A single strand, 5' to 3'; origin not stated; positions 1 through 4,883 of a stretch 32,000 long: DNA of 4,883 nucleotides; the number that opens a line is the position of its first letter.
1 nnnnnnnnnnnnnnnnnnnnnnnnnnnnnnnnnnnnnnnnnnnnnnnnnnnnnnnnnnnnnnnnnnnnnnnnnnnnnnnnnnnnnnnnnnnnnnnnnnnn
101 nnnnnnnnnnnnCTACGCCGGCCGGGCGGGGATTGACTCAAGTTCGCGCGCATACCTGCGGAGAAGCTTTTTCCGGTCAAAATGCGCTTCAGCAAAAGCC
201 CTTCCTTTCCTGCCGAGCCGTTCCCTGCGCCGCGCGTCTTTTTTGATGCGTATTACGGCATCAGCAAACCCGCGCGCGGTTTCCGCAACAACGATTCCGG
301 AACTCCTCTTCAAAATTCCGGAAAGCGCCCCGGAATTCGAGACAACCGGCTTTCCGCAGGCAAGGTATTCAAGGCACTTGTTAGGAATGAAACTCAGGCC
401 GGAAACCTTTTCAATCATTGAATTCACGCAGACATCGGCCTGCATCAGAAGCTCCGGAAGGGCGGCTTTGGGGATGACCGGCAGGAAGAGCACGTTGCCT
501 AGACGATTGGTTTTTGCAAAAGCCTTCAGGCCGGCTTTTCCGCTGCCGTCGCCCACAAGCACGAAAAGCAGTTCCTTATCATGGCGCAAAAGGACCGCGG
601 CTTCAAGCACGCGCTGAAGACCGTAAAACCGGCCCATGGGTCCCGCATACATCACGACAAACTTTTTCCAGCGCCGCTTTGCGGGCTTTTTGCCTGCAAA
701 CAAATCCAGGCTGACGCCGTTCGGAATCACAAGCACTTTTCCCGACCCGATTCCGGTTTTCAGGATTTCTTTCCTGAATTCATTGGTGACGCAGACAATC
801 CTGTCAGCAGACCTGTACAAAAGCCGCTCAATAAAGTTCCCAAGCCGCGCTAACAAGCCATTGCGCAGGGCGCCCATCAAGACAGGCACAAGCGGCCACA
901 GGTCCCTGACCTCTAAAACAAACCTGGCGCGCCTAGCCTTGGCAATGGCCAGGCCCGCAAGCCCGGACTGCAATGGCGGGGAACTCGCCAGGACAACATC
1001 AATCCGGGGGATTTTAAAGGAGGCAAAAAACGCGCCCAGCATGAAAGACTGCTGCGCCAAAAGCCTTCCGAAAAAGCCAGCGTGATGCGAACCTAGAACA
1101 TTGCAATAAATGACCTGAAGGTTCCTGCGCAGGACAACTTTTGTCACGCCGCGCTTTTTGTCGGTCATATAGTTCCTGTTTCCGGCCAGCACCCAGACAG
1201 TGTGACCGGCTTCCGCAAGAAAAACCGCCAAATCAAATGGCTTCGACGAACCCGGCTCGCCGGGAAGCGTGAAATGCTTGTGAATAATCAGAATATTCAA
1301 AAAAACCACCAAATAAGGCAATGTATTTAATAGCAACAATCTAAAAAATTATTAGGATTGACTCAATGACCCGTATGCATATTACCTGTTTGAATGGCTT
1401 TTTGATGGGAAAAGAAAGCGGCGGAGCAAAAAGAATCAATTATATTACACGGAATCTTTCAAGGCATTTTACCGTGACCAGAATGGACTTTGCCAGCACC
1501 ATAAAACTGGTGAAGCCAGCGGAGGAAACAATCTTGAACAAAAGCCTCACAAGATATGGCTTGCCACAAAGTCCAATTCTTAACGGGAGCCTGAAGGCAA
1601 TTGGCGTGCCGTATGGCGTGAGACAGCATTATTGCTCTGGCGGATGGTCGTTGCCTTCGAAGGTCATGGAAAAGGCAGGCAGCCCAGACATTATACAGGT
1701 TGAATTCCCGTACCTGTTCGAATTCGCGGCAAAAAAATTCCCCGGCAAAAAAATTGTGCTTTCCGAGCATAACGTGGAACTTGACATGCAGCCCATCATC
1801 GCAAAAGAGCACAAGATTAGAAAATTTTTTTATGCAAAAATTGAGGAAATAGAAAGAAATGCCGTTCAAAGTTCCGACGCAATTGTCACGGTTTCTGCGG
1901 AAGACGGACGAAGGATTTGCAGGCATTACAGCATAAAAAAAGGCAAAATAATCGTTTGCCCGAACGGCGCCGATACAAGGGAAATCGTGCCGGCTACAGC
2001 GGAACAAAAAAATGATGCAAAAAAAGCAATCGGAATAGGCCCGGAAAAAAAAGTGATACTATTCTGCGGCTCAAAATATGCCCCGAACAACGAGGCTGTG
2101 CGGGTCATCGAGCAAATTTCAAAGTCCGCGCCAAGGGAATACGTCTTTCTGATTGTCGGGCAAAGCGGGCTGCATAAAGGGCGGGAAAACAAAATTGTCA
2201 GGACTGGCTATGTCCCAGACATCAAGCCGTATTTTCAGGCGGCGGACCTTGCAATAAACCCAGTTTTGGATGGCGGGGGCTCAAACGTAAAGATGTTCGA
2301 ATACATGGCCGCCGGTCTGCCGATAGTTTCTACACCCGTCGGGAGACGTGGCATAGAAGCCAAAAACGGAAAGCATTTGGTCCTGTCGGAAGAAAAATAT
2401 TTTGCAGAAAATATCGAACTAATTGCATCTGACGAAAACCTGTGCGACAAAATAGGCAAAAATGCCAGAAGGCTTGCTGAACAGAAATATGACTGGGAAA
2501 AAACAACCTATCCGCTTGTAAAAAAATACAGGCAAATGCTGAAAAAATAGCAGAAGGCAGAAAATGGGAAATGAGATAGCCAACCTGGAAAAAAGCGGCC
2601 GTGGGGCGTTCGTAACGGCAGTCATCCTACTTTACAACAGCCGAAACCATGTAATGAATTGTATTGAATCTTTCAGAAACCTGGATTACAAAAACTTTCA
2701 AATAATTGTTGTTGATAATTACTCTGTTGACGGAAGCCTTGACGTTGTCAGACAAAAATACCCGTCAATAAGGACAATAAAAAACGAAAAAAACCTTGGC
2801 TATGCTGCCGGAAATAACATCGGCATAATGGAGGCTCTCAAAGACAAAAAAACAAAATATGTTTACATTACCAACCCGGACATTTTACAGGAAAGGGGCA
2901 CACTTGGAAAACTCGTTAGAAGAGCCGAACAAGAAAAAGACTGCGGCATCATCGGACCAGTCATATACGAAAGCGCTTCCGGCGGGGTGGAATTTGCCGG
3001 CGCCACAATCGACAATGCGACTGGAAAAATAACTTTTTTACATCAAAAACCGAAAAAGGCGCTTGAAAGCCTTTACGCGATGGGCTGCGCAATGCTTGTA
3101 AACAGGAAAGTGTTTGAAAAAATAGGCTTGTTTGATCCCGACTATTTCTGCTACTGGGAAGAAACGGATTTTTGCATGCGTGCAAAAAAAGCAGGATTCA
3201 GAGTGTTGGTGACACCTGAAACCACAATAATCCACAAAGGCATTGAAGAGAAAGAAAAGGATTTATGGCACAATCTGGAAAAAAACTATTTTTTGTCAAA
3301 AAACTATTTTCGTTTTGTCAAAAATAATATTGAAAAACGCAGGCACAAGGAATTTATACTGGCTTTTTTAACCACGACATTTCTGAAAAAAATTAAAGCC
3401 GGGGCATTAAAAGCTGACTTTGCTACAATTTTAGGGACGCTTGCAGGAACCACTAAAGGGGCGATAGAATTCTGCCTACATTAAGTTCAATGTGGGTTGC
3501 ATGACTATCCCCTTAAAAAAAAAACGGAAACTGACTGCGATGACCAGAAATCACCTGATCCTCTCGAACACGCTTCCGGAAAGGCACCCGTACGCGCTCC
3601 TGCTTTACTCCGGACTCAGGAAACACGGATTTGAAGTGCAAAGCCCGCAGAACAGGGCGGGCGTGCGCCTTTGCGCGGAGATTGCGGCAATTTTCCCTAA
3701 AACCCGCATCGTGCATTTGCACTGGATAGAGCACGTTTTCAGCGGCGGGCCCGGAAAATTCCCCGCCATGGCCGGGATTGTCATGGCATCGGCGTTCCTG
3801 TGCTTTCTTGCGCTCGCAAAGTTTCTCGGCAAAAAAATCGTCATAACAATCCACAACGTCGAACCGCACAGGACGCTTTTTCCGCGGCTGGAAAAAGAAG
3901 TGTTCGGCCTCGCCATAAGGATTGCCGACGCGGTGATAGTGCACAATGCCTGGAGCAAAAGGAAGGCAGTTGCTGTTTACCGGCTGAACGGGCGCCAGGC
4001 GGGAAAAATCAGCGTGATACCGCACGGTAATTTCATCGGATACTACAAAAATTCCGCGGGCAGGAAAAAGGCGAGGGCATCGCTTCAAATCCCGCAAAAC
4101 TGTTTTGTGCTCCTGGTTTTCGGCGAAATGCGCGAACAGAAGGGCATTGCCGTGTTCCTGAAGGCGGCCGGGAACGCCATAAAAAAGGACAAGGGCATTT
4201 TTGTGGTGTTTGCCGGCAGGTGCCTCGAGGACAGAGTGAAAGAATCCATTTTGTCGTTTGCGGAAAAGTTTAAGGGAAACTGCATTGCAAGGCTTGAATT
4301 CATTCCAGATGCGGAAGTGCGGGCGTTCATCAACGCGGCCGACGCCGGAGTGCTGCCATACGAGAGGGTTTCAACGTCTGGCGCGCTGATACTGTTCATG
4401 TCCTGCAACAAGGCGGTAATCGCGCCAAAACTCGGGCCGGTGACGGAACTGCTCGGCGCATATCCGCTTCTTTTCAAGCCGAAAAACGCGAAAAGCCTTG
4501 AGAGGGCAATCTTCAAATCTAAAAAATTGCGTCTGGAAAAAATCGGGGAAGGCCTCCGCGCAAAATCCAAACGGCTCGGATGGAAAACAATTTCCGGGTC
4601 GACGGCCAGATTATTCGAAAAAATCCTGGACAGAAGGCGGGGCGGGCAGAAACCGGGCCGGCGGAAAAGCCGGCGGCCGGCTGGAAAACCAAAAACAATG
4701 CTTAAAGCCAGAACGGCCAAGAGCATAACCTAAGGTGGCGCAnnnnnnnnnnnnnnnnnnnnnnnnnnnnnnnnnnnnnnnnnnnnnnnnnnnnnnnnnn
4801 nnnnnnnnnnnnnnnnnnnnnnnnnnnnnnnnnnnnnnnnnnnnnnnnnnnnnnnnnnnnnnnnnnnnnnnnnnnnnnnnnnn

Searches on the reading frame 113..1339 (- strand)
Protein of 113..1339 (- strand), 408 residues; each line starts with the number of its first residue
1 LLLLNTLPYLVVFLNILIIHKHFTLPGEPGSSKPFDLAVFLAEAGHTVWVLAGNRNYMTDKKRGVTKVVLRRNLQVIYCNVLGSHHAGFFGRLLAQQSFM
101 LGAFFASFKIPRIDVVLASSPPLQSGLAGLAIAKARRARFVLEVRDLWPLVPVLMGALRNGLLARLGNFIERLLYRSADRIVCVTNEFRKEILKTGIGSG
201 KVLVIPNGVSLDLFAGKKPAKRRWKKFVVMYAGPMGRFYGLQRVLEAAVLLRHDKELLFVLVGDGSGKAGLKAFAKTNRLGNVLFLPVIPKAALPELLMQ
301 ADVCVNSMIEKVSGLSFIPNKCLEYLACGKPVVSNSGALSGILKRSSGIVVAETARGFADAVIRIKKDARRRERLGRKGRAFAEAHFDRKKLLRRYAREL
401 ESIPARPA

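Call 10: search_protein_families(library=pfam, proteins=[window:113-1339:-], max_evalue=0.001)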
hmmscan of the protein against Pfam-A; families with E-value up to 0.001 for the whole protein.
window:113-1339:- (408 aa): 5 families
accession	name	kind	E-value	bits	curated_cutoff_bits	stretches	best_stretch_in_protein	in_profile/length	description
PF13439.12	Glyco_transf_4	-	1e-17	65.1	28.5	1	36-212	10-169/170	Glycosyltransferase Family 4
PF13579.12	Glyco_trans_4_4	-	2.3e-17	64.2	29.7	1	37-208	10-158/158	Glycosyl transferase 4-like domain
PF00534.26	Glycos_transf_1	-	8.5e-17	61.7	26.4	1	224-381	13-171/172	Glycosyl transferases group 1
PF13692.12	Glyco_trans_1_4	-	8.9e-17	62.1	27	1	227-367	2-141/142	Glycosyl transferases group 1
PF13524.12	Glyco_trans_1_2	-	1e-09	38.9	25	1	255-389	13-135/144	Glycosyl transferase-like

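Call 56: find_encoding_contigs(protein=window:113-1339:-, flank=10000, max_places=4)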
Protein window:113-1339:- (408 aa): no gene with exactly this product is on record in the collection.

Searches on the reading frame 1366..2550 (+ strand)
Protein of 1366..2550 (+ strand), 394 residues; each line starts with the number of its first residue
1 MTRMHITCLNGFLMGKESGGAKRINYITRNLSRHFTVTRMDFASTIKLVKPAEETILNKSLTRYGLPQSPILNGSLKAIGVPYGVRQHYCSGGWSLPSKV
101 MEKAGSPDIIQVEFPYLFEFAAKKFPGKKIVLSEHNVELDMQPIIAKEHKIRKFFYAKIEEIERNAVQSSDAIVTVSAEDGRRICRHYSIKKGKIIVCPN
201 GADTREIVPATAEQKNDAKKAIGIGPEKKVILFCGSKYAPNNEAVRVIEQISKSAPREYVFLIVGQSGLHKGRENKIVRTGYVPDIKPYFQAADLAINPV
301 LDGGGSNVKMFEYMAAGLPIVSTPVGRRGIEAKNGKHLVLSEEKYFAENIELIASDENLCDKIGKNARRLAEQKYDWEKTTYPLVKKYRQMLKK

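Call 10: search_protein_families(library=pfam, proteins=[window:1366-2550:+], max_evalue=0.001)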
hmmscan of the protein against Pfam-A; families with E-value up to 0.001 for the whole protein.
window:1366-2550:+ (394 aa): 4 families
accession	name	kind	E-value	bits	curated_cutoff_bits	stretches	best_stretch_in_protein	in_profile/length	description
PF13692.12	Glyco_trans_1_4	-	2.3e-17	64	27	1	229-354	2-140/142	Glycosyl transferases group 1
PF13439.12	Glyco_transf_4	-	1.3e-12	48.5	28.5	1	103-205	69-169/170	Glycosyltransferase Family 4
PF00534.26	Glycos_transf_1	-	1.9e-10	41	26.4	1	216-369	3-171/172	Glycosyl transferases group 1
PF13524.12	Glyco_trans_1_2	-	4.3e-08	33.7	25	1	248-379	6-137/144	Glycosyl transferase-like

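Call 60: find_encoding_contigs(protein=window:1366-2550:+, flank=10000, max_places=4)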
Protein window:1366-2550:+ (394 aa): 1 contig read that carries it; 1 place shown.
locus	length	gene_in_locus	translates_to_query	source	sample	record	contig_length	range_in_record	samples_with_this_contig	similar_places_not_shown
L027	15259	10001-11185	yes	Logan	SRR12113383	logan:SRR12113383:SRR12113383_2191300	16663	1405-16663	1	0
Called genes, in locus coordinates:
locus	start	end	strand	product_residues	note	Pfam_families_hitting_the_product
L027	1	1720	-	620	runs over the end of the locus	PF13522:GATase_6, PF13537:GATase_7, PF00733:Asn_synthase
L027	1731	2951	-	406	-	PF13439:Glyco_transf_4, PF13579:Glyco_trans_4_4 (weak), PF20706:GT4-conflict, PF00534:Glycos_transf_1, PF13692:Glyco_trans_1_4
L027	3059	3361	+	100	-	-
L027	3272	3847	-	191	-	-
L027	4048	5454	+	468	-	PF04932:Wzy_C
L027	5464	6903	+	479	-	PF14221:DUF4330 (weak)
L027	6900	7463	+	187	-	-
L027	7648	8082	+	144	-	-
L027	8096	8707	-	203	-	PF02397:Bac_transf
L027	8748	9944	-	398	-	PF13439:Glyco_transf_4, PF13579:Glyco_trans_4_4, PF00534:Glycos_transf_1, PF13692:Glyco_trans_1_4, PF13524:Glyco_trans_1_2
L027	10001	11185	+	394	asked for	PF13439:Glyco_transf_4, PF00534:Glycos_transf_1, PF13692:Glyco_trans_1_4, PF13524:Glyco_trans_1_2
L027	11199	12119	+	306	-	PF13632:Glyco_trans_2_3 (faint), PF00535:Glycos_transf_2, PF13641:Glyco_tranf_2_3, PF13506:Glyco_transf_21 (weak)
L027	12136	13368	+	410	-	PF13439:Glyco_transf_4 (weak), PF00534:Glycos_transf_1, PF13692:Glyco_trans_1_4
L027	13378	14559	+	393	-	PF13439:Glyco_transf_4 (weak), PF00534:Glycos_transf_1, PF13692:Glyco_trans_1_4, PF13524:Glyco_trans_1_2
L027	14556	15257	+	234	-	?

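Call 61: search_protein_families(library=pfam, proteins=[L027:4048-5454:+, L027:5464-6903:+, L027:6900-7463:+, L027:7648-8082:+, L027:3272-3847:-, L027:3059-3361:+, L027:8096-8707:-], max_evalue=0.1)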
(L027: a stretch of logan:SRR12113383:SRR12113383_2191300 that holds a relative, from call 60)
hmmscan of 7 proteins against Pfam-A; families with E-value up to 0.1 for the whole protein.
L027:4048-5454:+ (468 aa): 1 family
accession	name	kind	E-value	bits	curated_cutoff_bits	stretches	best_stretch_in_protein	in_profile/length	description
PF04932.20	Wzy_C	-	2.1e-20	73.5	31.7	1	227-382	1-148/149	O-Antigen ligase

L027:5464-6903:+ (479 aa): 1 family
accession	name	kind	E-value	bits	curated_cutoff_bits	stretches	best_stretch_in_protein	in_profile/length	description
PF14221.11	DUF4330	-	4e-17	63.3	27.6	3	1-38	1-38/167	Domain of unknown function (DUF4330)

L027:6900-7463:+ (187 aa): 2 families
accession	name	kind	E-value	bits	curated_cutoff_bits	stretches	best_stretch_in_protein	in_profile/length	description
PF19658.4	DUF6161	-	0.059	13.3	27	1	37-158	66-185/216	Family of unknown function (DUF6161)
PF09925.14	DUF2157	-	0.098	12.8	32.4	0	94-169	11-90/146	Predicted membrane protein (DUF2157)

L027:7648-8082:+ (144 aa): 2 families
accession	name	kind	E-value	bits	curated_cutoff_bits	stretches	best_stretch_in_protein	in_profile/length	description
PF00808.29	CBFD_NFYB_HMF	-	0.035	14.8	21.4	0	45-86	3-43/65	Histone-like transcription factor (CBF/NF-Y) and archaeal histone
PF03286.19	Pox_Ag35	-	0.087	13.1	28.3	0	4-56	89-141/196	Pox virus Ag35 surface protein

L027:3272-3847:- (191 aa): 0 families

L027:3059-3361:+ (100 aa): 1 family
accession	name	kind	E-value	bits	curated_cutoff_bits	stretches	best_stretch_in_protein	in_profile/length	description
PF11654.13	NCE101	-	0.0015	18.6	24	1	26-44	1-19/45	Non-classical export protein 1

L027:8096-8707:- (203 aa): 1 family
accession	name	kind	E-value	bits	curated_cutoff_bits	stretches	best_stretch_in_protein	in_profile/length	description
PF02397.22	Bac_transf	-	9.8e-62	208.1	27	1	6-185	1-178/179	Bacterial sugar transferase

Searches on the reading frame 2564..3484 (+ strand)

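Call 10: search_protein_families(library=pfam, proteins=[window:2564-3484:+], max_evalue=0.001)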
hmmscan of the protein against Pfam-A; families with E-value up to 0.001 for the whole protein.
window:2564-3484:+ (306 aa): 5 families
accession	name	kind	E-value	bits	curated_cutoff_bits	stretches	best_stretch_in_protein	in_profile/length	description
PF00535.33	Glycos_transf_2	-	3.1e-21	76.5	23.3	1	19-188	2-168/168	Glycosyl transferase family 2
PF13641.12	Glyco_tranf_2_3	-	2.6e-13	51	27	1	17-225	3-212/230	Glycosyltransferase like family 2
PF13632.12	Glyco_trans_2_3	-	2.3e-06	28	27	1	118-235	20-133/198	Glycosyl transferase family group 2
PF10111.15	Glyco_tranf_2_2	-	0.00022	21.2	27.3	1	19-210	2-202/276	Glycosyltransferase like family 2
PF13506.12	Glyco_transf_21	-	0.00097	19.1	21.7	0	88-220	22-150/174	Glycosyl transferase family 21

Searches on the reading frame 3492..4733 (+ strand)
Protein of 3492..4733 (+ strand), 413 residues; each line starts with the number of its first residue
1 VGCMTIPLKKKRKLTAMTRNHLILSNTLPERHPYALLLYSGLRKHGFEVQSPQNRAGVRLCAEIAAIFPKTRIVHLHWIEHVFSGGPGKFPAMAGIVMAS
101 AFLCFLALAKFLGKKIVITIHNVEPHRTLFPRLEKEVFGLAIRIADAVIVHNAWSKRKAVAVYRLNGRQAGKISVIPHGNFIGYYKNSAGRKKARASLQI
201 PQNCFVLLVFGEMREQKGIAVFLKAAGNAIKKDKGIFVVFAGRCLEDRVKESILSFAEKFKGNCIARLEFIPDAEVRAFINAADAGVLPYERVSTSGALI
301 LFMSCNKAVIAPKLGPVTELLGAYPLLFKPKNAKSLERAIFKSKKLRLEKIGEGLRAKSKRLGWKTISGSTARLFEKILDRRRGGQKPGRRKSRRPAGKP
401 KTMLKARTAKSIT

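Call 10: search_protein_families(library=pfam, proteins=[window:3492-4733:+], max_evalue=0.001)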
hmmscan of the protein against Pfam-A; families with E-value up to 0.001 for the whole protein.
window:3492-4733:+ (413 aa): 3 families
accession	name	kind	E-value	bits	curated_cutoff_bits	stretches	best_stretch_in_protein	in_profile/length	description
PF13692.12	Glyco_trans_1_4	-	1.1e-11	45.7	27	1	206-340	3-136/142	Glycosyl transferases group 1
PF00534.26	Glycos_transf_1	-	4.2e-11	43.1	26.4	1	191-342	2-154/172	Glycosyl transferases group 1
PF13439.12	Glyco_transf_4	-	1.1e-06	29.3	28.5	1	100-179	83-165/170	Glycosyltransferase Family 4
